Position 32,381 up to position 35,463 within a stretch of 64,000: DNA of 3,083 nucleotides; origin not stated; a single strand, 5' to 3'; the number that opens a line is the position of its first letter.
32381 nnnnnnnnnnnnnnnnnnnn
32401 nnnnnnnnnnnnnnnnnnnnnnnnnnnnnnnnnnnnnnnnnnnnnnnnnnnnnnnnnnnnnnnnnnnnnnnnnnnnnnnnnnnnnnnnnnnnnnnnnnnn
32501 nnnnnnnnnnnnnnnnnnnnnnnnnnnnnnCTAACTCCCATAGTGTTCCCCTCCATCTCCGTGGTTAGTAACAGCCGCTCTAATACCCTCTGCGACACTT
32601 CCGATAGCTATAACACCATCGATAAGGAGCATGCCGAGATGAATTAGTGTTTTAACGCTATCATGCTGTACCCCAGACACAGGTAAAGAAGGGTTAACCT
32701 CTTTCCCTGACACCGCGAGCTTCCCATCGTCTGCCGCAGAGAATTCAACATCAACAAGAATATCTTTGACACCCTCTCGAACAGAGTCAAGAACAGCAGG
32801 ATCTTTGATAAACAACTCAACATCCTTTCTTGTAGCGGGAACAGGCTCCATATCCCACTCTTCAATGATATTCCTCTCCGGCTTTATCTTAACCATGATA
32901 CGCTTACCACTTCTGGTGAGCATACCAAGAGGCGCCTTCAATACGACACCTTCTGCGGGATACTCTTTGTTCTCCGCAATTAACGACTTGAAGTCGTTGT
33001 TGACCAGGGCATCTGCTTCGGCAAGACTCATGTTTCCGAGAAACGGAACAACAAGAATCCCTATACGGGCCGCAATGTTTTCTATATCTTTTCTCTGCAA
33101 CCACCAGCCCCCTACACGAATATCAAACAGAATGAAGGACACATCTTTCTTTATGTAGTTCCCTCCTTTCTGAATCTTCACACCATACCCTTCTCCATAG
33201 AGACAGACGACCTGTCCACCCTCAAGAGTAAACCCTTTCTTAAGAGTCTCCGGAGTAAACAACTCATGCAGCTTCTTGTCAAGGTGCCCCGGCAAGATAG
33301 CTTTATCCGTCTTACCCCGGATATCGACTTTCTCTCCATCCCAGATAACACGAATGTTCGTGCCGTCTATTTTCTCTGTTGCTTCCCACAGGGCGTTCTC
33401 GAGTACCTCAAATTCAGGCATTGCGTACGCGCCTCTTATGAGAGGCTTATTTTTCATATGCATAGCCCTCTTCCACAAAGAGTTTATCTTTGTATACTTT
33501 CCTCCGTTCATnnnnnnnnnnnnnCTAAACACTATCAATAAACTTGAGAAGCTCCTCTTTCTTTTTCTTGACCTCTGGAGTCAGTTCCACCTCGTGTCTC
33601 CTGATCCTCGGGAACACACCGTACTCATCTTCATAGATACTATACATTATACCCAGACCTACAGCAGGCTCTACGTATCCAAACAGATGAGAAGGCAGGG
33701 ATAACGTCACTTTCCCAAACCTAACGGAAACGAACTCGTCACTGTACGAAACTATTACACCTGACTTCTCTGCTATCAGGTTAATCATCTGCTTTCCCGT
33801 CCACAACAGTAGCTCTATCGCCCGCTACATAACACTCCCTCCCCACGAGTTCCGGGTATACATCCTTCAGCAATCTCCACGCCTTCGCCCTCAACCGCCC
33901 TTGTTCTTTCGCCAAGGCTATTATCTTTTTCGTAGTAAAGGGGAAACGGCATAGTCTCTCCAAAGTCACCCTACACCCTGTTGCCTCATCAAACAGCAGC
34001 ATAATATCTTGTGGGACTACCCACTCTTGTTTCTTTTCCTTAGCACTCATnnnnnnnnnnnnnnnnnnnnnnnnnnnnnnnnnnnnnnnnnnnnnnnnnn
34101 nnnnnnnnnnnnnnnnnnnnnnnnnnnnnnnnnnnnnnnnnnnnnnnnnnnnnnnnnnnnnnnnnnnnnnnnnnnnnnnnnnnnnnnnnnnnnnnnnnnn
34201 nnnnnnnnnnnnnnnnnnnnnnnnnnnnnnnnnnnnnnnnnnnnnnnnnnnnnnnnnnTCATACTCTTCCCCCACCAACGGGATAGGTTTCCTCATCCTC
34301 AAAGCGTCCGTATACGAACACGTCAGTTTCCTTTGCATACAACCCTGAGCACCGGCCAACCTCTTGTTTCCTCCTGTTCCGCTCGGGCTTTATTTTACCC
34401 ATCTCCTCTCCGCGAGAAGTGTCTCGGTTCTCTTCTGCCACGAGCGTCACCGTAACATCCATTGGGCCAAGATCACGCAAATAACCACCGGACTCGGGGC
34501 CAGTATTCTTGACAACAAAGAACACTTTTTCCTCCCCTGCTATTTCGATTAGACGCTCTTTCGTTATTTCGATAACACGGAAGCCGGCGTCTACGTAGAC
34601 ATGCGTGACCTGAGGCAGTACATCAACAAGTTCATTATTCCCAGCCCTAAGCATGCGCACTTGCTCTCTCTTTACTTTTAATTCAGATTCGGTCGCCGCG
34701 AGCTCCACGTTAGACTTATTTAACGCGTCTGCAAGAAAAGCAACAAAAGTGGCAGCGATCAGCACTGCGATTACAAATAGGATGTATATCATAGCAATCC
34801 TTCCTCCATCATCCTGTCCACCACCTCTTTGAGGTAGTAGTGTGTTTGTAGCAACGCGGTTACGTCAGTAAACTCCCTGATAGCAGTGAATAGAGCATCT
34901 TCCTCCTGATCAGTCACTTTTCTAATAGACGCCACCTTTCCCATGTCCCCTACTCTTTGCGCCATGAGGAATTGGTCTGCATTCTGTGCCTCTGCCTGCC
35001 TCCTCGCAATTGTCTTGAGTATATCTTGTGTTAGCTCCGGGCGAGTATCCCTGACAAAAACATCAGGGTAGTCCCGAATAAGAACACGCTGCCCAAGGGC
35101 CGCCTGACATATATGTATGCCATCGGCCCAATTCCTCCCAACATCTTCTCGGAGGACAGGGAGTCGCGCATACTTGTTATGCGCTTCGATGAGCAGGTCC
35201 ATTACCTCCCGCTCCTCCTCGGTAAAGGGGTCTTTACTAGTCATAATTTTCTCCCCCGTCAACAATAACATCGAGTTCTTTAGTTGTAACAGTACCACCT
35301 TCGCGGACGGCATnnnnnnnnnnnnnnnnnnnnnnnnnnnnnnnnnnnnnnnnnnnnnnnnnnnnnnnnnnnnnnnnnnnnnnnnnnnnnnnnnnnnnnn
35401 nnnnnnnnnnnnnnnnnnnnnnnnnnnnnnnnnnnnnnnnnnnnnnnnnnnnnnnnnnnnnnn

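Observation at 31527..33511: Rnl2-family RNA ligase with two unknown co-oriented genes: possible RNA-repair or anti-anticodon-nuclease module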

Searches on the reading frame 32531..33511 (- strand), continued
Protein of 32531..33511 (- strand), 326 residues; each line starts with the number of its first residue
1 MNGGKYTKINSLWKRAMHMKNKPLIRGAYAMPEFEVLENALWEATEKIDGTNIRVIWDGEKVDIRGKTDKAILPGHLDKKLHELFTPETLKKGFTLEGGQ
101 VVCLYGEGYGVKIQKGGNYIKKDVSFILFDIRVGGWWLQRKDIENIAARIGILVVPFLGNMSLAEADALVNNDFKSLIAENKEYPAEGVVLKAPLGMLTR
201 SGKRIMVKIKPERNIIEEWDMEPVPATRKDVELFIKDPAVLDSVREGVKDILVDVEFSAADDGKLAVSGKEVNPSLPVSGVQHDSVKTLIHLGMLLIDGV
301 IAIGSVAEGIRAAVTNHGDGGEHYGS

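Call 52: search_dna_similar(query=window:32531-33511:-, collection=phages, mode=protein, max_rows=30, max_evalue=1e-8)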
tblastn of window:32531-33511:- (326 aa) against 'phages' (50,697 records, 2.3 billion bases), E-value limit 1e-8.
Records with a match: 65; places in all: 65; records where one place covers at least 80% of the query: 0.
Best place of each record, by identity: <60% 65.
By first word of the organism name: Streptomyces 40; Prevotella 15; Caudoviricetes 4; IAS 2; uncultured 2; Bacteriophage 1; Campylobacter 1.
By host as written in the record: Prevotella sp. 15; Streptomyces griseus ATCC 10137 13; - 10; Streptomyces viridochromogenes DSM40736 8; Streptomyces sanglieri UNT16F27A 5; Streptomyces griseofuscus ATCC 23916 4; Streptomyces mirabilis NRRL B-2400 3; Homo sapiens 2; and 3 more.
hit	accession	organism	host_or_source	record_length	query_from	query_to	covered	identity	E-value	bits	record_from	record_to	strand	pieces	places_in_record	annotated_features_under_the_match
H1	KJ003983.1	IAS virus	Homo sapiens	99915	5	210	63%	45.4%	1e-45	171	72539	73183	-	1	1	record has no annotation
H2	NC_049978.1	IAS virus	Homo sapiens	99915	5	210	63%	45.4%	1e-45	171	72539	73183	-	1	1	RNA ligase | hypothetical protein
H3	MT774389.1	uncultured phage cr116_1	human feces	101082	5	210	63%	45.4%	7e-44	166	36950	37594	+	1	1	RNA ligase | hypothetical protein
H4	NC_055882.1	uncultured phage cr116_1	human feces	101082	5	210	63%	45.4%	7e-44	166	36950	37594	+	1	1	RNA ligase | hypothetical protein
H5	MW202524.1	Caudoviricetes sp.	Manatee Spring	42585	5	217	65%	41.8%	1e-43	165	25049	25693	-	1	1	RNA ligase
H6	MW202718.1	Caudoviricetes sp.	Manatee Spring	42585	5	217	65%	41.8%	1e-43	165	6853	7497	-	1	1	RNA ligase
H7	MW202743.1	Caudoviricetes sp.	Manatee Spring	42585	5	217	65%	41.8%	1e-43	165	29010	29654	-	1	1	RNA ligase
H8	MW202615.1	Caudoviricetes sp.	Manatee Spring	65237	5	210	63%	39.9%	1e-39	154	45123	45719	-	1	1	RNA ligase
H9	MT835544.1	Bacteriophage sp.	human fecal samples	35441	6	210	63%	39.8%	5e-31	129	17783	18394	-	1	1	record has no annotation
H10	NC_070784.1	Streptomyces phage TunaTartare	Streptomyces mirabilis NRRL B-2400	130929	5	210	63%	37.1%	3e-26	115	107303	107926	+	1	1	208: RNA ligase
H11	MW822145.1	Streptomyces phage TunaTartare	Streptomyces mirabilis NRRL B-2400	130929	5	210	63%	37.1%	3e-26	115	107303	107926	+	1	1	208: RNA ligase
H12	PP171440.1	Streptomyces phage DekoNeimoidia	soil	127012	5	210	63%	36.4%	5e-23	105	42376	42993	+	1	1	record has no annotation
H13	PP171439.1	Streptomyces phage Byblos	soil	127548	5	210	63%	36.4%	5e-23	105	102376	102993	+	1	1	record has no annotation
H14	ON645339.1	Streptomyces phage Sham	Streptomyces griseus ATCC 10137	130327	5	210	63%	36.1%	6e-25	111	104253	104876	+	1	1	198: RNA ligase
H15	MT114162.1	Streptomyces phage Moab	Streptomyces griseofuscus ATCC 23916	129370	5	229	69%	33.0%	2e-22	103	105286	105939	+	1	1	208: RNA ligase | 209: hypothetical protein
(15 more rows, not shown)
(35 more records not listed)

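Call 53: get_annotated_region(hit=H10, flank=5000)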
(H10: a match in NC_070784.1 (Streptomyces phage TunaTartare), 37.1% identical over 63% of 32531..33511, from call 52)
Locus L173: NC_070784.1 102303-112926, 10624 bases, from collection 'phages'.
description: Streptomyces phage TunaTartare, complete genome.
organism: Streptomyces phage TunaTartare (NCBI taxid 2848887)
taxonomy: Viruses; Duplodnaviria; Heunggongvirae; Uroviricota; Caudoviricetes; Stanwilliamsviridae; Loccivirinae; Faustvirus; Faustvirus tunatartare
host: Streptomyces mirabilis NRRL B-2400; source: soil; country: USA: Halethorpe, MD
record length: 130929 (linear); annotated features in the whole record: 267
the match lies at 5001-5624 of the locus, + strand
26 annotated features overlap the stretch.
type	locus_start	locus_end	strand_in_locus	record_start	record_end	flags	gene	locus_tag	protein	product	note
CDS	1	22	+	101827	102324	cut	193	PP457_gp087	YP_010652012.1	membrane protein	-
CDS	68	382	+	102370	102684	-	194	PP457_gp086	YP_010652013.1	membrane protein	-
CDS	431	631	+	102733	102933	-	195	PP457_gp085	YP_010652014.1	membrane protein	-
CDS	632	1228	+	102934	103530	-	196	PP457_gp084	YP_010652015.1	hypothetical protein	-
CDS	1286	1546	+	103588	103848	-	197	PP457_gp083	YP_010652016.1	hypothetical protein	-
CDS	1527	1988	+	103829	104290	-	198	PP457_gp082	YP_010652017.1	hypothetical protein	-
CDS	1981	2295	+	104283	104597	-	199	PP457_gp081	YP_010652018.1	thioredoxin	-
CDS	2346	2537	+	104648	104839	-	200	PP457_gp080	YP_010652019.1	hypothetical protein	-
CDS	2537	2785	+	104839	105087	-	201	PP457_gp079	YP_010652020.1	hypothetical protein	-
CDS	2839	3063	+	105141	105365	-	202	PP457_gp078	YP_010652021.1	hypothetical protein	-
CDS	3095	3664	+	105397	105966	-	203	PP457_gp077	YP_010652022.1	endonuclease VII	-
CDS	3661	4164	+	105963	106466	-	204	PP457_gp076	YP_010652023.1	hypothetical protein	-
CDS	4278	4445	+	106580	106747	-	205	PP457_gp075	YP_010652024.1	hypothetical protein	-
CDS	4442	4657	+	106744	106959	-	206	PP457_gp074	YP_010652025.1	hypothetical protein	-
CDS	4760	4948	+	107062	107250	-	207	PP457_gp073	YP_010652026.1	membrane protein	-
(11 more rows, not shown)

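Call 54: get_annotated_region(hit=H3, flank=5000)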
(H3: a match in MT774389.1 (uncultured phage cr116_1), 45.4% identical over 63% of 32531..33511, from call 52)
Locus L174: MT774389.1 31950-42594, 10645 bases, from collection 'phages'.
description: Uncultured phage cr116_1, complete genome.
organism: uncultured phage cr116_1 (NCBI taxid 2772073)
taxonomy: Viruses; Duplodnaviria; Heunggongvirae; Uroviricota; Caudoviricetes; Crassvirales; Steigviridae; Asinivirinae; Pamirivirus; Pamirivirus faecium
host: -; source: human feces; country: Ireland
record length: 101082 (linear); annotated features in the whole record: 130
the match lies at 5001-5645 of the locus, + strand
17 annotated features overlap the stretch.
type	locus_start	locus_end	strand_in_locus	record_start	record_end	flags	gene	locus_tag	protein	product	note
CDS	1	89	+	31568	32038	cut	-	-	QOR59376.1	hypothetical protein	gp_24112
CDS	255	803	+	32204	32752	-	-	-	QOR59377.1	dUTP diphosphatase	gp_24113; dUTP diphosphatase [phiCrAss001]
CDS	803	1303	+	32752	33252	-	-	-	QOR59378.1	aspartyl protease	gp_24114; Aspartyl protease [phiCrAss001]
CDS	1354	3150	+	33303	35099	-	-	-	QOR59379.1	DNA polymerase I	gp_24115; DNA polymerase I [phiCrAss001]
CDS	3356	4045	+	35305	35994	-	-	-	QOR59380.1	hypothetical protein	gp_24116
CDS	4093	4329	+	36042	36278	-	-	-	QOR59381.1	DNA polymerase I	gp_24117; DNA polymerase I [phiCrAss001]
CDS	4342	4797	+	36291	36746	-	-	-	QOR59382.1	putative early protein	gp_24118; VOG4559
CDS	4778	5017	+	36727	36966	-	-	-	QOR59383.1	hypothetical protein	gp_24119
CDS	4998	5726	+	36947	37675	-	-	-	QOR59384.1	RNA ligase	gp_24120; RNA ligase [Streptomyces phage BillNye]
CDS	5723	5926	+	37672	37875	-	-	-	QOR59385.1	mRNAse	gp_24121; HicA toxin (mRNAse) [phiCrAss001]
CDS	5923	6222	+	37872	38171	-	-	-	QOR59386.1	hypothetical protein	gp_24122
CDS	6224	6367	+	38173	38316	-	-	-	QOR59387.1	hypothetical protein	gp_24123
CDS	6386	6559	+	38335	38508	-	-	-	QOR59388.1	hypothetical protein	gp_24124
CDS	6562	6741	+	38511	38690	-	-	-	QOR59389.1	hypothetical protein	gp_24125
CDS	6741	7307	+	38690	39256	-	-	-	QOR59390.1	hypothetical protein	gp_24126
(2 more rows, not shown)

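Call 56: search_protein_families(library=padloc, proteins=[window:32531-33511:-], max_evalue=0.01)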
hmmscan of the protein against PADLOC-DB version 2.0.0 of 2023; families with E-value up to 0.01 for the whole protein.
window:32531-33511:- (326 aa): 0 families

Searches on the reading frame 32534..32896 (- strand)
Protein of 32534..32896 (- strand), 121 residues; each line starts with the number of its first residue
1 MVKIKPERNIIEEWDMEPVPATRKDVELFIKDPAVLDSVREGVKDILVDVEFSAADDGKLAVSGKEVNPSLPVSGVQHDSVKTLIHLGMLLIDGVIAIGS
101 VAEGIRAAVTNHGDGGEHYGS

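Call 82: search_solved_structures(query=window:32534-32896:-, max_evalue=10)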
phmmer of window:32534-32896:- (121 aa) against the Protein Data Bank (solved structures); distinct sequences matched with E-value up to 10: 2.
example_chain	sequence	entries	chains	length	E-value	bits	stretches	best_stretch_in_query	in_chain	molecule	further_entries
6osw_B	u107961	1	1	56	0.54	13.8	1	32-63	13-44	Forkhead box M1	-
9u78_A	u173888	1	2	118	1.4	12.4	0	21-46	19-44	Single Chain Protein of De Novo Designed Helix Bundles-4EH2 with KDPV Loop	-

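Call 83: search_protein_families(library=pfam, proteins=[window:32534-32896:-], max_evalue=1)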
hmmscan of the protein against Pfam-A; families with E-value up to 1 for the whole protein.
window:32534-32896:- (121 aa): 0 families

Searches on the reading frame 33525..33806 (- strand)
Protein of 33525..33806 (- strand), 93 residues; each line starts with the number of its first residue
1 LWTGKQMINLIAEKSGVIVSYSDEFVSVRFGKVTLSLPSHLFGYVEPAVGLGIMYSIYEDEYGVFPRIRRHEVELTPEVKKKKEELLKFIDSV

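Call 3: search_protein_families(library=pfam, proteins=[window:33525-33806:-], max_evalue=0.1)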
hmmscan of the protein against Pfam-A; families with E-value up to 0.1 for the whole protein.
window:33525-33806:- (93 aa): 1 family
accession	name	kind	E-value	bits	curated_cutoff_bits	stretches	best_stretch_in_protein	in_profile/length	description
PF09869.16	KH_DUF2096_C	-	0.082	13.1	24.6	0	8-31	18-41/59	DUF2096 C-terminal KH-like domain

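Call 4: search_protein_families(library=phrogs, proteins=[window:33525-33806:-], max_evalue=0.01)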
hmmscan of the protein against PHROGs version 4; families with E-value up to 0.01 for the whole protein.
window:33525-33806:- (93 aa): 0 families

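Call 8: search_protein_families(library=ncbifam, proteins=[window:33525-33806:-], max_evalue=0.1)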
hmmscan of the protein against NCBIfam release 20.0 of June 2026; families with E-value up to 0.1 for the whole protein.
window:33525-33806:- (93 aa): 0 families

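Call 56: search_protein_families(library=padloc, proteins=[window:33525-33806:-], max_evalue=0.01)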
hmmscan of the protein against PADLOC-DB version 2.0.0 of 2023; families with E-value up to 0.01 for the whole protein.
window:33525-33806:- (93 aa): 0 families

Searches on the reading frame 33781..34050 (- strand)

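Call 3: search_protein_families(library=pfam, proteins=[window:33781-34050:-], max_evalue=0.1)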
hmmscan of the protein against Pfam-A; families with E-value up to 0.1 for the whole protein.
window:33781-34050:- (89 aa): 0 families

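Call 4: search_protein_families(library=phrogs, proteins=[window:33781-34050:-], max_evalue=0.01)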
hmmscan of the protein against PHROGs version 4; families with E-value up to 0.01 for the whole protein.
window:33781-34050:- (89 aa): 0 families

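Call 8: search_protein_families(library=ncbifam, proteins=[window:33781-34050:-], max_evalue=0.1)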
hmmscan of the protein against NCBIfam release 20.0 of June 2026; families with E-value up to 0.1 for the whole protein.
window:33781-34050:- (89 aa): 1 family
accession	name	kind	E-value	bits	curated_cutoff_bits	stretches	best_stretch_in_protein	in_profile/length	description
NF011836.1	PRK15308.1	equivalog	0.087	12.4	500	1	21-69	80-127/236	fimbrial chaperone TcfA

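Call 56: search_protein_families(library=padloc, proteins=[window:33781-34050:-], max_evalue=0.01)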
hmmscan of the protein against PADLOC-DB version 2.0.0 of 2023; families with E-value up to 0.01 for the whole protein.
window:33781-34050:- (89 aa): 0 families

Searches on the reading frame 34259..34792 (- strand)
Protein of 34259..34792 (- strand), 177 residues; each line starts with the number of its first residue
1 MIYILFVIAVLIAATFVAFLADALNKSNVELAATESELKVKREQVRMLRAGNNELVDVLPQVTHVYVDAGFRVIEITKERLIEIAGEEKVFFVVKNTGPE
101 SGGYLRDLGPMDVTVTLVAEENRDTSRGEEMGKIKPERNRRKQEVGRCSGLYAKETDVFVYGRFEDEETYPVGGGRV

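Call 3: search_protein_families(library=pfam, proteins=[window:34259-34792:-], max_evalue=0.1)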
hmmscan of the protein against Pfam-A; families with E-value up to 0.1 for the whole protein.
window:34259-34792:- (177 aa): 1 family
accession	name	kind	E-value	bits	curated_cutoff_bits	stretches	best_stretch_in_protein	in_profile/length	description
PF12001.13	DUF3496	-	0.021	15.7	23.3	0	19-50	46-77/109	Domain of unknown function (DUF3496)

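Call 4: search_protein_families(library=phrogs, proteins=[window:34259-34792:-], max_evalue=0.01)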
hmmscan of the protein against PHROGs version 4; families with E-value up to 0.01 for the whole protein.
window:34259-34792:- (177 aa): 0 families

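Call 8: search_protein_families(library=ncbifam, proteins=[window:34259-34792:-], max_evalue=0.1)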
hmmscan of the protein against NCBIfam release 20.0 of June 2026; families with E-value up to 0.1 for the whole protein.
window:34259-34792:- (177 aa): 3 families
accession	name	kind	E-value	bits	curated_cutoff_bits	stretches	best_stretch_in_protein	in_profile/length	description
NF049847.1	FtsL_COG5462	equivalog_domain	0.0022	17.6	50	1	2-50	3-51/85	cell division protein FtsL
TIGR02209.1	ftsL_broad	equivalog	0.011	15.7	42.45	1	2-55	4-57/85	cell division protein FtsL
TIGR00425.1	CBF5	equivalog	0.046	12.9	238.15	1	66-145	133-207/322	RNA-guided pseudouridylation complex pseudouridine synthase subunit Cbf5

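Call 56: search_protein_families(library=padloc, proteins=[window:34259-34792:-], max_evalue=0.01)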
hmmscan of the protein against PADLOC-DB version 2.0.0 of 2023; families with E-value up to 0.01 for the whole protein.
window:34259-34792:- (177 aa): 0 families

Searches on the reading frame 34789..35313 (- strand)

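Call 3: search_protein_families(library=pfam, proteins=[window:34789-35313:-], max_evalue=0.1)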
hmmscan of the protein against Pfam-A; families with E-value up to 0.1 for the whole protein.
window:34789-35313:- (174 aa): 2 families
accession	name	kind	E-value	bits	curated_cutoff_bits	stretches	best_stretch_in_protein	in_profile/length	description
PF11233.13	DUF3035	-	0.014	16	23.2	1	105-169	63-128/141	Protein of unknown function (DUF3035)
PF22623.2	zf-CCCH_9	-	0.082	13.2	27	0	19-39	14-34/38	KIAA1064-like, CCCH zinc finger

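Call 4: search_protein_families(library=phrogs, proteins=[window:34789-35313:-], max_evalue=0.01)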
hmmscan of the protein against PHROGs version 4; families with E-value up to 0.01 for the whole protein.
window:34789-35313:- (174 aa): 2 families
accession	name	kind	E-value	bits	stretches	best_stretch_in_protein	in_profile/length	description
phrog_13916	-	DNA, RNA and nucleotide metabolism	2.1e-10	41.6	1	28-86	4-62/67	DNA ligase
phrog_21487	-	unknown function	4e-06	28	1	16-88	105-177/178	-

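Call 8: search_protein_families(library=ncbifam, proteins=[window:34789-35313:-], max_evalue=0.1)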
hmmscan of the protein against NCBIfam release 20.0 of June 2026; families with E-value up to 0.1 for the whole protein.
window:34789-35313:- (174 aa): 0 families

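Call 56: search_protein_families(library=padloc, proteins=[window:34789-35313:-], max_evalue=0.01)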
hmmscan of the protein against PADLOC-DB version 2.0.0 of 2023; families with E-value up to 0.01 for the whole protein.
window:34789-35313:- (174 aa): 0 families
